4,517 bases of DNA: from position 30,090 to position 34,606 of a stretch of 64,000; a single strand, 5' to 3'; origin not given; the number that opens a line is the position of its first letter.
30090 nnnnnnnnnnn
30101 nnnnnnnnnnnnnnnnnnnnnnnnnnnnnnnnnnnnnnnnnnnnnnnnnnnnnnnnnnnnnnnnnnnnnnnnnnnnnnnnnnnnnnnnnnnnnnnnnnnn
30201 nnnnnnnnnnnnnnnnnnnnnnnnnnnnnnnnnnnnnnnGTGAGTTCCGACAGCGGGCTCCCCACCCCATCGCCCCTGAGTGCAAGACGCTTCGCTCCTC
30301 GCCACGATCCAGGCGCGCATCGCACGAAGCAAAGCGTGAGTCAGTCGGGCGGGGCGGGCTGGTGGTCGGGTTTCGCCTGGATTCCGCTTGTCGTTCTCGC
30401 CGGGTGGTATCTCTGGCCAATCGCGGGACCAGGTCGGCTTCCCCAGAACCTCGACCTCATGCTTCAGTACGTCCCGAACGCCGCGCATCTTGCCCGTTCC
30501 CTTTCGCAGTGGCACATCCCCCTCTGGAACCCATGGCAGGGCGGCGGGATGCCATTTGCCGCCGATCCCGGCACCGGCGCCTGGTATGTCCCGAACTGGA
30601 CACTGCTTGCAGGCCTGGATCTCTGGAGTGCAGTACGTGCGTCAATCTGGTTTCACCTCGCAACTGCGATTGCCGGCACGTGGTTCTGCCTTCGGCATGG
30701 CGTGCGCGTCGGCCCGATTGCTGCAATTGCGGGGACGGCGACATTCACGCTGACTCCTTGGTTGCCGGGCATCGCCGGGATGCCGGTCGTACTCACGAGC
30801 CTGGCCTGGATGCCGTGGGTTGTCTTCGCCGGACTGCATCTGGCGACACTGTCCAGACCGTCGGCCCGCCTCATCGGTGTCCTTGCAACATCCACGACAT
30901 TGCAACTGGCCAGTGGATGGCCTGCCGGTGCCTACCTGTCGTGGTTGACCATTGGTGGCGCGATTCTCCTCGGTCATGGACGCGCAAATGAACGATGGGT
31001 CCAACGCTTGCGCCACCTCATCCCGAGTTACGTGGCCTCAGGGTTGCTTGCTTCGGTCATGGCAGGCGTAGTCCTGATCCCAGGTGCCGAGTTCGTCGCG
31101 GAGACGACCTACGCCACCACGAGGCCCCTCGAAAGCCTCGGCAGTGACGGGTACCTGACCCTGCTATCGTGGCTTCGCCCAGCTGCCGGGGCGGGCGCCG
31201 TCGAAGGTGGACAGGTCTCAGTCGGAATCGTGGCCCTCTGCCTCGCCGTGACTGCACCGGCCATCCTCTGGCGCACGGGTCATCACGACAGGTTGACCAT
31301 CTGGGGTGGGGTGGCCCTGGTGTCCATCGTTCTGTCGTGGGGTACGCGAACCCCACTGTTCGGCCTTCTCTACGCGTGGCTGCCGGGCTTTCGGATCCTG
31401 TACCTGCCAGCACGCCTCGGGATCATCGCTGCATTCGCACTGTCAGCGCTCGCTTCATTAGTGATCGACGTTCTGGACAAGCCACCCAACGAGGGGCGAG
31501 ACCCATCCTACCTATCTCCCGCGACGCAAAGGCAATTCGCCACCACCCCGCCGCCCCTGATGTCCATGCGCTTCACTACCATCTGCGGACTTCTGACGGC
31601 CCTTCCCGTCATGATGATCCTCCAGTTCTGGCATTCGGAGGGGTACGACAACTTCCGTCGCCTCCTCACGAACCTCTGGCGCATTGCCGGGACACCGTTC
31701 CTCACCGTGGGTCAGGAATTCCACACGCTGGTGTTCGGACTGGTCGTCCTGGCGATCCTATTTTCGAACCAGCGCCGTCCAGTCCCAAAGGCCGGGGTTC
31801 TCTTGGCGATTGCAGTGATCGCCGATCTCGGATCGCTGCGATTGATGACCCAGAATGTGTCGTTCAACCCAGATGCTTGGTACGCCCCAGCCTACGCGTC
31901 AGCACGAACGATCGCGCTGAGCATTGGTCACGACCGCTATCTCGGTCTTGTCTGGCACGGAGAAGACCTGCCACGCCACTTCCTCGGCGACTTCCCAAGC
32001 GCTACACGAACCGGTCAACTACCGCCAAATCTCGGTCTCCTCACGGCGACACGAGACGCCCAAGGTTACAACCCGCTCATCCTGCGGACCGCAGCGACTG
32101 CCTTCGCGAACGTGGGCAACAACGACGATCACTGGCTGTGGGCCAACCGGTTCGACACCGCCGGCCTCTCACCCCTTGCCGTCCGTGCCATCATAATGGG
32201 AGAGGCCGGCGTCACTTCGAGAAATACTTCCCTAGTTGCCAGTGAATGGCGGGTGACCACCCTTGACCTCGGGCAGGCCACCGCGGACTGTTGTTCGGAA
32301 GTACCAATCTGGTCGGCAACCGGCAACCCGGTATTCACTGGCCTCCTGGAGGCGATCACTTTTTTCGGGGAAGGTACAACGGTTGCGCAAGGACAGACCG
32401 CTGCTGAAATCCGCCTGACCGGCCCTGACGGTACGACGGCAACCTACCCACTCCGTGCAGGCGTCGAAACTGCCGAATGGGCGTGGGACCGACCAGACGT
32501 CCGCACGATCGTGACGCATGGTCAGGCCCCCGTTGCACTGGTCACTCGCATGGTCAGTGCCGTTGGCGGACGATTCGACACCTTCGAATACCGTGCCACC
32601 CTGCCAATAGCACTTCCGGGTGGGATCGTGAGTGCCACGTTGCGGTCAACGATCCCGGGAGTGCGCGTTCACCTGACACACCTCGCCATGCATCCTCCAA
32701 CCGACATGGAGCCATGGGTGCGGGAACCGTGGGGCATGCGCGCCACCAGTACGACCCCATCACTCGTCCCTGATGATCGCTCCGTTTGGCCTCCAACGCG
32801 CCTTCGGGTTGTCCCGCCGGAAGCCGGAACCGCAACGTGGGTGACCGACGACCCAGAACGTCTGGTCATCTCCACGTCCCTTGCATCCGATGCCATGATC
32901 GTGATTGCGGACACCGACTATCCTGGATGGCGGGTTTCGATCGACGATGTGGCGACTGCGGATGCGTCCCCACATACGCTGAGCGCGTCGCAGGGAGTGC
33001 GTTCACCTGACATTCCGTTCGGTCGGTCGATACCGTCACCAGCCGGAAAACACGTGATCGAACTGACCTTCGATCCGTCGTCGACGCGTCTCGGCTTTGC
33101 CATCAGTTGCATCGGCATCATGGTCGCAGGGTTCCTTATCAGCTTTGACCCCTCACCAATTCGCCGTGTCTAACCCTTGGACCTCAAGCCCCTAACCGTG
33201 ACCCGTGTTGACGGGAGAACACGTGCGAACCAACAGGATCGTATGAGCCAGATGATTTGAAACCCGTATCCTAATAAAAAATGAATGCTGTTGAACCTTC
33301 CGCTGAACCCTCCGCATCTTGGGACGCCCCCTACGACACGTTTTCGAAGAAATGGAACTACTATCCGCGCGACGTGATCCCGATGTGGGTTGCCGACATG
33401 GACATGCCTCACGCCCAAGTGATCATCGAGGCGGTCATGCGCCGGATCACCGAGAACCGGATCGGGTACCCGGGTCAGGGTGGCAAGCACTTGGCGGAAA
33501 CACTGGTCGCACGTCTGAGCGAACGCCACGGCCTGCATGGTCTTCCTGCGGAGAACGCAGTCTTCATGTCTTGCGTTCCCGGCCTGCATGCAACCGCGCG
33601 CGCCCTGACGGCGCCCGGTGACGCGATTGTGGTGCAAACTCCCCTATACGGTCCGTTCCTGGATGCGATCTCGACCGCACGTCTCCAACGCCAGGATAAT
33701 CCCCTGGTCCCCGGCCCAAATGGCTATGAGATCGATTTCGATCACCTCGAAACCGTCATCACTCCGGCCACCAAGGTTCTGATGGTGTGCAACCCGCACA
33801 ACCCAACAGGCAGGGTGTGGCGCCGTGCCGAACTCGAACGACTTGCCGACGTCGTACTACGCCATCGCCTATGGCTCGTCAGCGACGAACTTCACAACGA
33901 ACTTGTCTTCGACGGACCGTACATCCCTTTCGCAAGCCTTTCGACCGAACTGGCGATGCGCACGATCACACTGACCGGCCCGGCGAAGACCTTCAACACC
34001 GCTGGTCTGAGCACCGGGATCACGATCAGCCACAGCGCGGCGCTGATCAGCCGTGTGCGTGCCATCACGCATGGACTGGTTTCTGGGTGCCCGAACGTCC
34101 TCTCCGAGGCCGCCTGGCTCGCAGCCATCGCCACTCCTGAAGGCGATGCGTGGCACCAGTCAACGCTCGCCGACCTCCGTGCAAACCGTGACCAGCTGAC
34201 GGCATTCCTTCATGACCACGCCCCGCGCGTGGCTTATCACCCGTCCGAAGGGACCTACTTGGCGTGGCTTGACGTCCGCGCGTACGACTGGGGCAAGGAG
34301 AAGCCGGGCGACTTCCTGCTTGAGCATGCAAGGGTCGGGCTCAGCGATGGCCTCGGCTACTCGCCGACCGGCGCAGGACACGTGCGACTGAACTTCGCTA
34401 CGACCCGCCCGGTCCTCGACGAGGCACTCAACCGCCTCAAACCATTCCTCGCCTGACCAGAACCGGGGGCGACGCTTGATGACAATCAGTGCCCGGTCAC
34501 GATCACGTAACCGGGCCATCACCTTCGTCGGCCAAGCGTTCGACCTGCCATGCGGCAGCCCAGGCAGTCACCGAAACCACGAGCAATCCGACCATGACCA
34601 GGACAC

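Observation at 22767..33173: Four translationally coupled genes for giant polytopic membrane proteins; six GT-C/YfhO-type candidates in one 44-kb glycan locus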

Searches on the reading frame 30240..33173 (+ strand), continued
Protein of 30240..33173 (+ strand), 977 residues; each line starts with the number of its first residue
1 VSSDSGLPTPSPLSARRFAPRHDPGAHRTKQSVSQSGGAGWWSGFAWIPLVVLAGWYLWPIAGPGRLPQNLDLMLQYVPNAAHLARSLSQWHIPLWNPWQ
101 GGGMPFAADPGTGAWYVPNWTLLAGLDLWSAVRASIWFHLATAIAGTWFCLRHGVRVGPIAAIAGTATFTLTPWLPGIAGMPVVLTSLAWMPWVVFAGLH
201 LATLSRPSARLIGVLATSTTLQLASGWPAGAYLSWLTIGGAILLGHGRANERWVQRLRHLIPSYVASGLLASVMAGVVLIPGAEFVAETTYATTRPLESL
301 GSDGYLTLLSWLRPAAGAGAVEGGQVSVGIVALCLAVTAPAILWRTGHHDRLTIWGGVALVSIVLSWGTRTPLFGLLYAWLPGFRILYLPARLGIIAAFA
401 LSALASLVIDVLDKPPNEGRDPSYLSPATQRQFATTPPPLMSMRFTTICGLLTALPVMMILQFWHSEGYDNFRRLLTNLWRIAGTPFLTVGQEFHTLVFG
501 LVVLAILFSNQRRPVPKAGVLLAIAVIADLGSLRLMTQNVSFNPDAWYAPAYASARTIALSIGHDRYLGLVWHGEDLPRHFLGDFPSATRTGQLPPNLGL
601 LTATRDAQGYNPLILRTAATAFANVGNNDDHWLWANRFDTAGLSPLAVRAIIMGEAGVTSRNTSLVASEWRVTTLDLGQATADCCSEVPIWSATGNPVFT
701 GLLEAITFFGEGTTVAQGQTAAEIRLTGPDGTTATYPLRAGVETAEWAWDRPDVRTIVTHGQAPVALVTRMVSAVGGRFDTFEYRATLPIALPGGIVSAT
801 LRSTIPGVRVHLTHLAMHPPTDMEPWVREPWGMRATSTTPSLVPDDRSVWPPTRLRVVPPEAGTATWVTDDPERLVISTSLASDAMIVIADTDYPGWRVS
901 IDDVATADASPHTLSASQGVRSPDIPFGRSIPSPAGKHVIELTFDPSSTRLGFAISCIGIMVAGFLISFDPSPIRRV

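Call 57: find_encoding_contigs(protein=P0064, flank=1000, max_places=3)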
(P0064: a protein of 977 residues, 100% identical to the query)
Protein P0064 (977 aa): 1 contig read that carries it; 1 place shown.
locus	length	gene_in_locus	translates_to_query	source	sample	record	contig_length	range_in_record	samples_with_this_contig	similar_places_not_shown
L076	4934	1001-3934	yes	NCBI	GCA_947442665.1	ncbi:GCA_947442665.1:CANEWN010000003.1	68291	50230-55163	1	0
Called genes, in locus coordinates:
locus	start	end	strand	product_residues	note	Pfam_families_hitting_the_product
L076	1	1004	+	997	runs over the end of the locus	-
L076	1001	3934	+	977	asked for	-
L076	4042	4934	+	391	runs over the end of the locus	PF00155:Aminotran_1_2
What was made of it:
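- Checked: The public gene calls on the source contig (GCA_947442665.1, CANEWN010000003.1) give the same G3 and G4 boundaries, with the 4-nt overlap (call 57).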

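Call 75: search_solved_structures(query=A2, max_evalue=10)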
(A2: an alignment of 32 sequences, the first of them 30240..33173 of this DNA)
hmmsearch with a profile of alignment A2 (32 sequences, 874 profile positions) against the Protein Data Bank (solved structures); distinct sequences matched with E-value up to 10: 0.

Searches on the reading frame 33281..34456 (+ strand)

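Call 5: search_protein_families(library=pfam, proteins=[window:33281-34456:+], max_evalue=0.01)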
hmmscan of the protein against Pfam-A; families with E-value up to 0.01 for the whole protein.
window:33281-34456:+ (391 aa): 1 family
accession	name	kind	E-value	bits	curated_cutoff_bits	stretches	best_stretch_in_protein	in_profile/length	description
PF00155.27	Aminotran_1_2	-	9.6e-44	150.5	19.7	1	39-386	10-361/361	Aminotransferase class I and II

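Call 30: search_protein_families(library=ncbifam, proteins=[window:33281-34456:+], max_evalue=0.001)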
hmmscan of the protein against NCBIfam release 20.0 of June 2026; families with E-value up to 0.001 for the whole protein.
window:33281-34456:+ (391 aa): 63 families (the best 25 are shown)
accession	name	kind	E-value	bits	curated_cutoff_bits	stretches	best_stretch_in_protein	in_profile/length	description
TIGR04350.1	C_S_lyase_PatB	subfamily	1.1e-100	337.2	340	1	20-388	10-381/384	PatB family C-S lyase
NF004770.0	PRK06108.1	subfamily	7.9e-48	163.2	422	1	30-390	36-392/396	pyridoxal phosphate-dependent aminotransferase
NF005855.0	PRK07777.1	equivalog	3.1e-44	151.9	553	1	39-387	39-385/391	pyridoxal phosphate-dependent aminotransferase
NF041364.1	GntC_guanitoxin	equivalog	2.4e-43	148.4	415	1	40-388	8-355/356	guanitoxin biosynthesis PLP-dependent (S)-gamma-hydroxy-L-arginine cyclodehydratase GntC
NF041091.1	asp_aminotase_Arch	equivalog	2.6e-33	115.4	550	1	26-390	23-375/376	aspartate aminotransferase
NF006569.0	PRK09082.1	subfamily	1.7e-32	113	420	1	41-387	41-384/386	methionine aminotransferase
NF006488.0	PRK08912.1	equivalog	1.1e-31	110.1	498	1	43-388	39-382/387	aminotransferase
NF004975.0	PRK06348.1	equivalog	1.2e-31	110.1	549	1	30-387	29-380/384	pyridoxal phosphate-dependent aminotransferase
NF005816.0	PRK07682.1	equivalog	1.1e-30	106.6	620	1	31-390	30-383/390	aminotransferase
NF006230.0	PRK08363.1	equivalog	2e-30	105.9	534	1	47-390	50-392/398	alanine aminotransferase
NF005817.0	PRK07683.1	equivalog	2.1e-30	105.7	575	1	30-390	28-381/387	aminotransferase A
NF006756.0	PRK09276.1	subfamily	5e-29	101.4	507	1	30-387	31-383/387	LL-diaminopimelate aminotransferase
NF005977.0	PRK08068.1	subfamily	5.5e-28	98.3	494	1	30-387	32-384/391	transaminase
NF052290.2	MocR_like_YczR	exception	3.7e-27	95.2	487.4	1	59-387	134-455/458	MocR-like transcription factor YczR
NF005744.0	PRK07568.1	subfamily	3.9e-27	95.1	389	1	38-384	38-384/398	pyridoxal phosphate-dependent aminotransferase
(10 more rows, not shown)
